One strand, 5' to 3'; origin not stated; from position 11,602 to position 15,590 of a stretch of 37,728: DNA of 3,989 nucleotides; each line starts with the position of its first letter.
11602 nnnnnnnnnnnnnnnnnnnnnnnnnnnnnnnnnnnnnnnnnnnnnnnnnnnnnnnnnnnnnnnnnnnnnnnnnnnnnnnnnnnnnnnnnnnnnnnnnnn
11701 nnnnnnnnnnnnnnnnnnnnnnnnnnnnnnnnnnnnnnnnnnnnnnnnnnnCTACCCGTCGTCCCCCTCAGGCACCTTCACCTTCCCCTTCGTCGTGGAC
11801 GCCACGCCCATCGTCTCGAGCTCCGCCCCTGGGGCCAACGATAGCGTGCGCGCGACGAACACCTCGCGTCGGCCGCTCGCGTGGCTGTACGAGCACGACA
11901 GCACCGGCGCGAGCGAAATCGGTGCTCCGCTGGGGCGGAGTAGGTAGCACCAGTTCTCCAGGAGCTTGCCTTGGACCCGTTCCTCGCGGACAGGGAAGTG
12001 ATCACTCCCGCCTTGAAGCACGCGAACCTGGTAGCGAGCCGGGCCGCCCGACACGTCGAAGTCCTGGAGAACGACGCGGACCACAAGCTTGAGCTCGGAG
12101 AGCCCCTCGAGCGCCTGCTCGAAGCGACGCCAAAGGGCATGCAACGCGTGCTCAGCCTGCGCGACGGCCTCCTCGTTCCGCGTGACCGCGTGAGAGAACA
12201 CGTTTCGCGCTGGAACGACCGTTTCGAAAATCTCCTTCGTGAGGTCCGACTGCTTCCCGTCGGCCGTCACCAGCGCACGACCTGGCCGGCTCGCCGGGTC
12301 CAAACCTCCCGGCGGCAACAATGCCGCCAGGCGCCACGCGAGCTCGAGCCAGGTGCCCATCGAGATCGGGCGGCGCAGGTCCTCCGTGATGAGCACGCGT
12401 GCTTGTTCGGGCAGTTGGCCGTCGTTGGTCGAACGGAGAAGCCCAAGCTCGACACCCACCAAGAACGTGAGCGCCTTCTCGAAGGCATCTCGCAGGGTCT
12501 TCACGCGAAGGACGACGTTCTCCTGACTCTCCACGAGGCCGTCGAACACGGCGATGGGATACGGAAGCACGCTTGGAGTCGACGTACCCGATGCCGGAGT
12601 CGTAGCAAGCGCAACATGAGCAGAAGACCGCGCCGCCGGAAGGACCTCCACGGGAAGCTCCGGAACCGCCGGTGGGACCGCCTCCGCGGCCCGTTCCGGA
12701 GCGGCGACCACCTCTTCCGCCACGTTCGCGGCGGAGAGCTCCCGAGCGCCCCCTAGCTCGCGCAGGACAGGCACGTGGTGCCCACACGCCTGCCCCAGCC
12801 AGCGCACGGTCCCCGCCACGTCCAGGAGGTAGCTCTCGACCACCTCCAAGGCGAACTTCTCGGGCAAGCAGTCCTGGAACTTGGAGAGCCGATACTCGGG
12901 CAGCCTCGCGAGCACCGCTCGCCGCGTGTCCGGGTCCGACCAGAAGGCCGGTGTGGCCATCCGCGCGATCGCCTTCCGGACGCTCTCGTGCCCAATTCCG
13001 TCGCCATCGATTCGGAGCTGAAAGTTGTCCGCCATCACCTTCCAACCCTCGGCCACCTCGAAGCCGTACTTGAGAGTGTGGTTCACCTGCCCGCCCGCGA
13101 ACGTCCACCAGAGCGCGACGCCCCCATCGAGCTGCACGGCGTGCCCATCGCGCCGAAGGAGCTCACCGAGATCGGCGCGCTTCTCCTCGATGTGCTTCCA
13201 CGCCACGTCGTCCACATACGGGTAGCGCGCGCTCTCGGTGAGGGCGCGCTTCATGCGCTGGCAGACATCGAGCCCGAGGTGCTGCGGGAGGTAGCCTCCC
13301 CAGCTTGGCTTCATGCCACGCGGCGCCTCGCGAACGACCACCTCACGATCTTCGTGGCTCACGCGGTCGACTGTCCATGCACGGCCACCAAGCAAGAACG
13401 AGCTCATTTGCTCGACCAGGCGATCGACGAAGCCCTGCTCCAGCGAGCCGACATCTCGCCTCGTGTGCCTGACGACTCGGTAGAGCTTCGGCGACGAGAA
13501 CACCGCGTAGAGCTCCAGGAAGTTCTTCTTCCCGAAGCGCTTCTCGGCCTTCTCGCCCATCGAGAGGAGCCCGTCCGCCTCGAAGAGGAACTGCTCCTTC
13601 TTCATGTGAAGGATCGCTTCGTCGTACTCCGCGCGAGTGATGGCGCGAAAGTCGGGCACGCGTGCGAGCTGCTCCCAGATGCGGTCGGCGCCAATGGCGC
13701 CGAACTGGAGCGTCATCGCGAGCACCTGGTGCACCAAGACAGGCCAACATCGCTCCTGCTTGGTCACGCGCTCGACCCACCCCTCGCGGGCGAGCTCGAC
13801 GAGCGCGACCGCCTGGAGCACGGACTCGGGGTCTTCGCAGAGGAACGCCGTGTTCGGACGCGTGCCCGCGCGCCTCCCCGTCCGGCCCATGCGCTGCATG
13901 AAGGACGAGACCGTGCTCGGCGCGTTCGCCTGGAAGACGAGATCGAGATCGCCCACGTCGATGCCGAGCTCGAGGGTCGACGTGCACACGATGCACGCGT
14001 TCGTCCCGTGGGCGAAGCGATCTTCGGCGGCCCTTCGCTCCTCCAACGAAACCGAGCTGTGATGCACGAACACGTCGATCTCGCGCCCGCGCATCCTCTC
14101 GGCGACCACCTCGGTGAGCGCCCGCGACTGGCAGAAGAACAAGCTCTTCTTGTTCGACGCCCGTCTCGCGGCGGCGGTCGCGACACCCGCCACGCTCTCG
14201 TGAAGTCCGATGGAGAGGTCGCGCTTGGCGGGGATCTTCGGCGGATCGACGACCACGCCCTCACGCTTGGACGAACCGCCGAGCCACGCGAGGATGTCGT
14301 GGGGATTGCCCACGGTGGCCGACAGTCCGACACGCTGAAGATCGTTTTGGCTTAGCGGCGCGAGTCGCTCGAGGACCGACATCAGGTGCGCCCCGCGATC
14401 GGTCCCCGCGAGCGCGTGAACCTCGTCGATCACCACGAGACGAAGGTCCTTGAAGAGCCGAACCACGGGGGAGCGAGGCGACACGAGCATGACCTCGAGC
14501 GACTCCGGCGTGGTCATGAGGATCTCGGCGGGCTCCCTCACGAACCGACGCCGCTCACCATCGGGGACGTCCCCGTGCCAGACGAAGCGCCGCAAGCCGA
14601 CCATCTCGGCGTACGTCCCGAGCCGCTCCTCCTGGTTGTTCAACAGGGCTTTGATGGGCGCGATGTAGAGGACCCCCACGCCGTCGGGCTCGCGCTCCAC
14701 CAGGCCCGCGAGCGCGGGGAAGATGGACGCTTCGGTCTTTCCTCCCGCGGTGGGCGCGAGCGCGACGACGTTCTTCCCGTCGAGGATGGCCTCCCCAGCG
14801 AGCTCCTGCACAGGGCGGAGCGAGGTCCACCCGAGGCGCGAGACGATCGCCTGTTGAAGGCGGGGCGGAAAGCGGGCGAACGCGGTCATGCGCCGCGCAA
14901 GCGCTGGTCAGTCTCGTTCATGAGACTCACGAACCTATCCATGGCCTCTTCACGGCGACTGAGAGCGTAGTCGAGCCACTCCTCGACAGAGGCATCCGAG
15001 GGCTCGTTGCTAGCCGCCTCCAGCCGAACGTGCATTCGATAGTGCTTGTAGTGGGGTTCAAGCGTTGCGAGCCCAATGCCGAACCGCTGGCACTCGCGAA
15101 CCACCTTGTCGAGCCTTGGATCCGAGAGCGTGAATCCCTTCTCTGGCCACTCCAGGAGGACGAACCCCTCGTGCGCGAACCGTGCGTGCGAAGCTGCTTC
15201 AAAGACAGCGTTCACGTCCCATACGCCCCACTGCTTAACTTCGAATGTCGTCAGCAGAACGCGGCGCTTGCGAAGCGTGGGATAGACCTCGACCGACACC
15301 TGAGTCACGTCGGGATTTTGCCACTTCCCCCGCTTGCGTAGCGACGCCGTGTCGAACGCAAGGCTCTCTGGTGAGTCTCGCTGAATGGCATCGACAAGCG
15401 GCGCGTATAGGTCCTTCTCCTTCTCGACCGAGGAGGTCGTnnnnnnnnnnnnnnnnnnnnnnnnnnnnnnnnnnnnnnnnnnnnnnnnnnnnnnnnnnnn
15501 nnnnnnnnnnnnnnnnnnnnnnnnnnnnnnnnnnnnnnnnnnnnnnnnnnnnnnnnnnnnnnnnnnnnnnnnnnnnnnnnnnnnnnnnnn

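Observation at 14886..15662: wHTH / PD-(D/E)xK nuclease-like gene inserted between brxD and brxHI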

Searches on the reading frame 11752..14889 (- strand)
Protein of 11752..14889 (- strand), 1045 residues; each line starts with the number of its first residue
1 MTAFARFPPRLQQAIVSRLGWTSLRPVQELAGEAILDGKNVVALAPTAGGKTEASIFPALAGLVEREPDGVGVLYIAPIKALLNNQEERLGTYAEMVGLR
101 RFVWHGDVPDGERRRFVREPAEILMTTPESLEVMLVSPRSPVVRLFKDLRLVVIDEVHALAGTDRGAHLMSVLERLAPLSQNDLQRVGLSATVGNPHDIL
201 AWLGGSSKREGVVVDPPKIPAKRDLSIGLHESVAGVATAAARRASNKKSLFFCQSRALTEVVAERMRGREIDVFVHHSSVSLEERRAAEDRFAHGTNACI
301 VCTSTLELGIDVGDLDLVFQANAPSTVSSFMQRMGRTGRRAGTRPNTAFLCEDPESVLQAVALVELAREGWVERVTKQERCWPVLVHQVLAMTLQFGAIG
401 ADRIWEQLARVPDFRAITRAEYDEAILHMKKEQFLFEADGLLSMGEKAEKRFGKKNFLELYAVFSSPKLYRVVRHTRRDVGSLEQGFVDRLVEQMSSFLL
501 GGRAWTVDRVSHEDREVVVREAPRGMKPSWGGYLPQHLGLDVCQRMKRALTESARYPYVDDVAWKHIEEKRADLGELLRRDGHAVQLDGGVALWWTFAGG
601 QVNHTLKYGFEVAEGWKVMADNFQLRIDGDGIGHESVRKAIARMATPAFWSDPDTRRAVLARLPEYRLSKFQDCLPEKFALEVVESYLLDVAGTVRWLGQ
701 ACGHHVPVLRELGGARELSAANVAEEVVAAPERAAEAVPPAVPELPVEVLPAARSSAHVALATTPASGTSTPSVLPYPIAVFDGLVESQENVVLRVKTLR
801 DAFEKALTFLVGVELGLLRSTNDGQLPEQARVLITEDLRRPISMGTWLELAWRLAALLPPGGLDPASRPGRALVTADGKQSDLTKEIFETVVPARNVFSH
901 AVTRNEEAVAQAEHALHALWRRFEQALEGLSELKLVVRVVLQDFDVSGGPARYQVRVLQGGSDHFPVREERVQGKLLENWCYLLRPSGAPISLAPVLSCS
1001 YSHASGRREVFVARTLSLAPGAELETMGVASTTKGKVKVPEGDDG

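Call 5: search_protein_families(library=pfam, proteins=[window:11752-14889:-], max_evalue=0.01)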
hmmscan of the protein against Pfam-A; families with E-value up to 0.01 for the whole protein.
window:11752-14889:- (1045 aa): 5 families
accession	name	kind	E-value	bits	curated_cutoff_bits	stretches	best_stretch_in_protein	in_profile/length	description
PF00270.35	DEAD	-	4.7e-32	111.5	26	1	25-196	1-164/167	DEAD/DEAH box helicase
PF00271.37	Helicase_C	-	6.2e-20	71.9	23.5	1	242-340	11-109/110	Helicase conserved C-terminal domain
PF19306.5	WH_Lhr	-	4.2e-07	29.9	27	1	368-524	4-163/168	Large helicase-related protein, winged helix domain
PF22590.2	Cas3-like_C_2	-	1.2e-06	29.1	27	1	259-340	19-104/106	CRISPR-associated nuclease/helicase Cas3, C-terminal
PF04851.21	ResIII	-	9.5e-05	22.8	22.5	1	23-193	3-162/164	Type III restriction enzyme, res subunit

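Call 6: search_protein_families(library=padloc, proteins=[window:11752-14889:-], max_evalue=0.01)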
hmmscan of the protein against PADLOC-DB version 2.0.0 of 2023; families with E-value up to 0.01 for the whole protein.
window:11752-14889:- (1045 aa): 76 families (the best 25 are shown)
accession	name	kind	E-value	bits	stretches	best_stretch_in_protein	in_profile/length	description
PDLC02501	BrxHI|BrxHII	-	2.1e-291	967.2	1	1-701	1-707/925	BrxHI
PDLC02503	BrxHI|BrxHII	-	8.3e-263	871.8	1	1-702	2-692/698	BrxHI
PDLC03960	SngC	-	4.8e-136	453.3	1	2-698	2-717/720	-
PDLC02897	DpdJ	-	6.9e-42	141.4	1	28-434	104-543/1570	DpdJ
PDLC02864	DpdF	-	9.9e-25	85.3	1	11-366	10-352/610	DpdF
PDLC02896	DpdJ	-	4.7e-23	78.9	2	113-216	329-435/1487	DpdJ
PDLC00037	DruE3|DruE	-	3.9e-22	75.9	2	281-352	1041-1112/2055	SNF2 family N-terminal domain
PDLC00035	DruE3|DruE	-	9.7e-20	67.9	2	284-353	1047-1116/1460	SNF2 family N-terminal domain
PDLC00036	DruE3|DruE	-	1.3e-19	66.8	2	280-351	1033-1104/2023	SNF2 family N-terminal domain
PDLC02870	DpdF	-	2.3e-19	67.3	1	12-356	2-334/534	DpdF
PDLC03928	PsyrT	-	7.4e-19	65.5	1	17-352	14-346/689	-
PDLC02861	DpdF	-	9.9e-19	65.1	1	12-370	17-361/611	DpdF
PDLC00188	HamB1|HamB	-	2.3e-16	57.1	2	22-221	241-435/1037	DEAD-box helicase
PDLC00194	HamB1|HamB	-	3.7e-15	52.9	1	34-208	240-408/995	DEAD-box helicase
PDLC02863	DpdF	-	1.9e-14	51.4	1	231-360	38-162/488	DpdF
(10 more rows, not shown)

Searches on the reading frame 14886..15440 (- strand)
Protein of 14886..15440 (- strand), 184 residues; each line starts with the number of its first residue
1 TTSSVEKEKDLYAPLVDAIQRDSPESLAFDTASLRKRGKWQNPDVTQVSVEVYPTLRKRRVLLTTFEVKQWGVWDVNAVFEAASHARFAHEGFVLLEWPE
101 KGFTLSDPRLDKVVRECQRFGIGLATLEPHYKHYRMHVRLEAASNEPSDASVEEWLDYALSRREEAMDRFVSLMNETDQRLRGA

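Call 38: predict_structure(alignment_id=A2)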
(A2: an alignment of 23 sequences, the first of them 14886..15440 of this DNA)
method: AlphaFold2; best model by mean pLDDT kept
length: 184 residues; sequences in the alignment: 23
mean_pLDDT: 94.4   pTM: 0.90
mean pLDDT of the five models: 94.4, 94.4, 94.2, 93.7, 93.4
residues with pLDDT >= 90: 167; 70-90: 11; 50-70: 6; < 50: 0
segments of 3 or more residues with pLDDT < 50: none
pLDDT, mean of each block of 10 residues (from residue 1): 94 98 96 74 95 95 98 93 96 97 94 98 97 96 98 96 95 95 81
secondary structure, 60 per line:
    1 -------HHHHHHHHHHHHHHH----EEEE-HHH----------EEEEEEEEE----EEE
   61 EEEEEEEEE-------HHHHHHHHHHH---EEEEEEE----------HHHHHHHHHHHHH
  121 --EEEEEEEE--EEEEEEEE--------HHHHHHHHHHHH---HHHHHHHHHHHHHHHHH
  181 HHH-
elements in order: H8-22 E27-30 E45-53 E58-69 H77-87 E91-97 H108-120 E123-130 E133-140 H149-160 H164-183

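Call 42: fold_search(model_id=the predicted structure, library=pdb)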
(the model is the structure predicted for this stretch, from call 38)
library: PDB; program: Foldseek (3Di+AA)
matches with E <= 10: 795; with E <= 0.001: 1
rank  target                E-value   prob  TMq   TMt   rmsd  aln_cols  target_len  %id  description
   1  3dnx                  1.3e-04  1.00  0.50  0.61   6.4       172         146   11  SPO1766 protein of unknown function from Silicibacter pomeroyi. (released 2008-09-02)
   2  4dav_A                3.9e-03  0.77  0.22  0.19   8.8       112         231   12  The structure of Pyrococcus Furiosus SfsA in complex with DNA (released 2014-10-01)
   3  4f0p_B                1.1e-02  0.91  0.40  0.19  12.1       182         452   11  MspJI Restriction Endonuclease - P31 Form (released 2012-08-08)
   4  2wj0_A                1.4e-02  0.69  0.28  0.36  13.3       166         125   13  Crystal structures of Holliday junction resolvases from Archaeoglobus fulgidus bound to DNA substrate (released 2009-05-26)
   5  6g2d_B                1.4e-02  0.51  0.28  0.12  10.5       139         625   14  Citrate-induced acetyl-CoA carboxylase (ACC-Cit) filament at 5.4 A resolution (released 2018-06-13)
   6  2wcw_D                1.6e-02  0.75  0.28  0.37  12.1       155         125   12  1.6A resolution structure of Archaeoglobus fulgidus Hjc, a Holliday junction resolvase from an archaeal hyperthermophi (released 2009-03-24)
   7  2wiw_A                2.4e-02  0.51  0.25  0.33  12.4       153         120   14  Crystal structures of Holliday junction resolvases from Archaeoglobus fulgidus bound to DNA substrate (released 2009-05-26)
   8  6g2h_A                2.4e-02  0.47  0.31  0.11   9.3       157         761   13  Filament of acetyl-CoA carboxylase and BRCT domains of BRCA1 (ACC-BRCT) core at 4.6 A resolution (released 2018-06-13)
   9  2wiw_B                2.4e-02  0.44  0.25  0.33  12.2       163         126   14  Crystal structures of Holliday junction resolvases from Archaeoglobus fulgidus bound to DNA substrate (released 2009-05-26)
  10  2wiz_A                2.7e-02  0.41  0.25  0.32  12.4       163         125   13  Crystal structures of Holliday junction resolvases from Archaeoglobus fulgidus bound to DNA substrate (released 2009-05-26)
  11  2eo0_A                3.1e-02  0.47  0.25  0.32  13.4       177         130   11  Crystal Structure of Holliday Junction Resolvase ST1444 (released 2007-10-02)
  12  2wcw_C                3.5e-02  0.44  0.24  0.33  12.9       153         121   14  1.6A resolution structure of Archaeoglobus fulgidus Hjc, a Holliday junction resolvase from an archaeal hyperthermophi (released 2009-03-24)
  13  4f0p_A                3.7e-02  0.82  0.41  0.19  13.2       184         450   11  MspJI Restriction Endonuclease - P31 Form (released 2012-08-08)
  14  3n05_A                3.7e-02  0.30  0.24  0.11  14.7       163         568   11  CRYSTAL STRUCTURE OF NH3-DEPENDENT NAD+ SYNTHETASE FROM STREPTOMYCES AVERMITILIS (released 2010-07-07)
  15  2wcw_A                3.9e-02  0.47  0.28  0.36  12.2       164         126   12  1.6A resolution structure of Archaeoglobus fulgidus Hjc, a Holliday junction resolvase from an archaeal hyperthermophi (released 2009-03-24)
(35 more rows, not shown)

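Call 63: search_protein_representatives(alignment_id=A2)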
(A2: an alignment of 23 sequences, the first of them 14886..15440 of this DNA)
Query: 23 sequences, 192 profile positions. Proteins with E-value up to 0.001 (for the whole library): 1196; up to 1e-10: 594; up to 1e-30: 34. The best 150 are listed.
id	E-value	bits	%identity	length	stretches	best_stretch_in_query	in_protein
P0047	3.8e-82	291.0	-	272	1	3-189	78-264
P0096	5.1e-77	274.3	-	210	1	4-184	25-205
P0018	1.5e-75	269.5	-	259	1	2-189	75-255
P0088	3.5e-68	245.5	-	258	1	3-184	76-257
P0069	2.4e-67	242.7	-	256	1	3-184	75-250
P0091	4.3e-65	235.4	-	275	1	2-184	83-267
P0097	5.0e-61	222.1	-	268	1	2-177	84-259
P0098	1.2e-60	220.9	-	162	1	32-184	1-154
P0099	4.1e-58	212.6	-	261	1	2-181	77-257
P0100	3.3e-55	203.1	-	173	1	20-186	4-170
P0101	6.3e-53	195.7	-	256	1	7-180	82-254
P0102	4.2e-50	186.5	-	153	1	45-188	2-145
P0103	5.1e-50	186.2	-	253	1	2-182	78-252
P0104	9.7e-50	185.3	-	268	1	4-182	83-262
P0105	5.3e-48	179.6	-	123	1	65-185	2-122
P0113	2.6e-38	148.0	-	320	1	3-177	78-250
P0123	9.4e-32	126.6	-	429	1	6-180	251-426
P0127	3.6e-29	118.2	-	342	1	4-173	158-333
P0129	5.1e-29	117.7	-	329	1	6-182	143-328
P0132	6.8e-28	114.0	-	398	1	4-182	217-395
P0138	9.8e-27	110.2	-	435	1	8-183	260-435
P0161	8.8e-25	103.9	-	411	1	6-182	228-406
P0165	1.3e-24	103.4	-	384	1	9-179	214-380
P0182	2.2e-23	99.3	-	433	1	6-175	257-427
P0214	4.9e-22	94.9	-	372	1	6-173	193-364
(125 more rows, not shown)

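Call 64: search_protein_families(library=pfam, proteins=[P0123, P0127, P0132, P0138, P0161, P0182, P0129, P0113, P0165, P0214], max_evalue=0.01)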
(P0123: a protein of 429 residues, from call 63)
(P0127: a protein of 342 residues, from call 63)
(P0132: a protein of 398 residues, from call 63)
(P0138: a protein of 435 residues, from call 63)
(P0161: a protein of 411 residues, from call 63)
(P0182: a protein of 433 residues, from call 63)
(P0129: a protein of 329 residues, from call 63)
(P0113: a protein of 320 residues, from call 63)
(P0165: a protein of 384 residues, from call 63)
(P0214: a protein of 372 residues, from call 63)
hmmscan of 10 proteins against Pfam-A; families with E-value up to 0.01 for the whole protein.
P0123 (429 aa): 1 family
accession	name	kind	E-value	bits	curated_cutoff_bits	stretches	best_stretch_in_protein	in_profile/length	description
PF17278.7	DUF5343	-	1.1e-07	32.7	27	1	14-139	8-136/140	Family of unknown function (DUF5343)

P0127 (342 aa): 0 families

P0132 (398 aa): 0 families

P0138 (435 aa): 1 family
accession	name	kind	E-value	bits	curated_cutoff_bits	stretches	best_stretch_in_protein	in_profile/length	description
PF17782.7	DprA_WH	-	0.0081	16.6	22.9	0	108-168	3-61/61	DprA winged helix domain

P0161 (411 aa): 1 family
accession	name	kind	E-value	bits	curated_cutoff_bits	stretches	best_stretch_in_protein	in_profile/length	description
PF02082.26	Rrf2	-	4.1e-06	27.4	30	0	3-45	26-70/132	Iron-dependent Transcriptional regulator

P0182 (433 aa): 0 families

P0129 (329 aa): 0 families

P0113 (320 aa): 0 families

P0165 (384 aa): 0 families

P0214 (372 aa): 0 families

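Call 77: search_protein_families(library=phrogs, proteins=[P0123, P0138], max_evalue=0.01)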
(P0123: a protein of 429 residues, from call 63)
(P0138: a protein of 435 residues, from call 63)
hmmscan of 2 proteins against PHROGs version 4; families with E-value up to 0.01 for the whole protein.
P0123 (429 aa): 0 families

P0138 (435 aa): 0 families

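Call 87: fold_search(model_id=the predicted structure, library=viral)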
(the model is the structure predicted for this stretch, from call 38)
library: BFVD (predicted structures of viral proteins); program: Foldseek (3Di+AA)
matches with E <= 10: 893; with E <= 0.001: 17
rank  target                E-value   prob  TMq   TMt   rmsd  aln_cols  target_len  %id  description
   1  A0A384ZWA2            2.9e-07  1.00  0.58  0.71   4.1       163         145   16  Putative MmcB-like DNA repair protein [Dickeya phage vB_DsoM_JA13]
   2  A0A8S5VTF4            4.8e-06  1.00  0.52  0.46   5.7       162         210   14  Uncharacterized protein [Ackermannviridae sp.]
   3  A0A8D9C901            5.1e-06  1.00  0.55  0.48   3.5       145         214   12  Gp1.5 [uncultured marine phage]
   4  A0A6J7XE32            1.2e-05  1.00  0.46  0.37  10.8       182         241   12  Uncharacterized protein [uncultured Caudovirales phage]
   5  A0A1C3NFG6            1.4e-05  1.00  0.58  0.42   5.0       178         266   12  (no name in the UniProt tables at hand)
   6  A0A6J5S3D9            1.5e-05  1.00  0.53  0.57   4.5       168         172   14  Uncharacterized protein [uncultured Caudovirales phage]
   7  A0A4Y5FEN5            3.6e-05  1.00  0.43  0.38   4.9       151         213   10  Uncharacterized protein [Lactobacillus phage 521B]
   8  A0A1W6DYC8            6.7e-05  1.00  0.52  0.49   4.7       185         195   16  Uncharacterized protein [Aeromonas phage phiA8-29]
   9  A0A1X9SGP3            6.7e-05  1.00  0.47  0.46   5.3       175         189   13  (no name in the UniProt tables at hand)
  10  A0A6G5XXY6            1.2e-04  1.00  0.53  0.39   6.2       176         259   14  (no name in the UniProt tables at hand)
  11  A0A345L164            1.5e-04  0.99  0.38  0.31   9.1       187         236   14  Uncharacterized protein [Gordonia phage Apricot]
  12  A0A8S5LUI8            2.2e-04  1.00  0.52  0.61   4.8       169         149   12  DNA repair protein MmcB-like [Podoviridae sp. ctrub15]
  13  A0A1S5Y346            2.3e-04  1.00  0.50  0.63   4.2       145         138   14  Uncharacterized protein [uncultured archaeal virus]
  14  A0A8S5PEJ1            3.6e-04  1.00  0.49  0.44   8.8       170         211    9  DNA repair protein [Siphoviridae sp. cthL03]
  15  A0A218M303            4.6e-04  1.00  0.45  0.48   8.0       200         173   10  MmcB family DNA repair protein [Acidovorax phage ACP17]
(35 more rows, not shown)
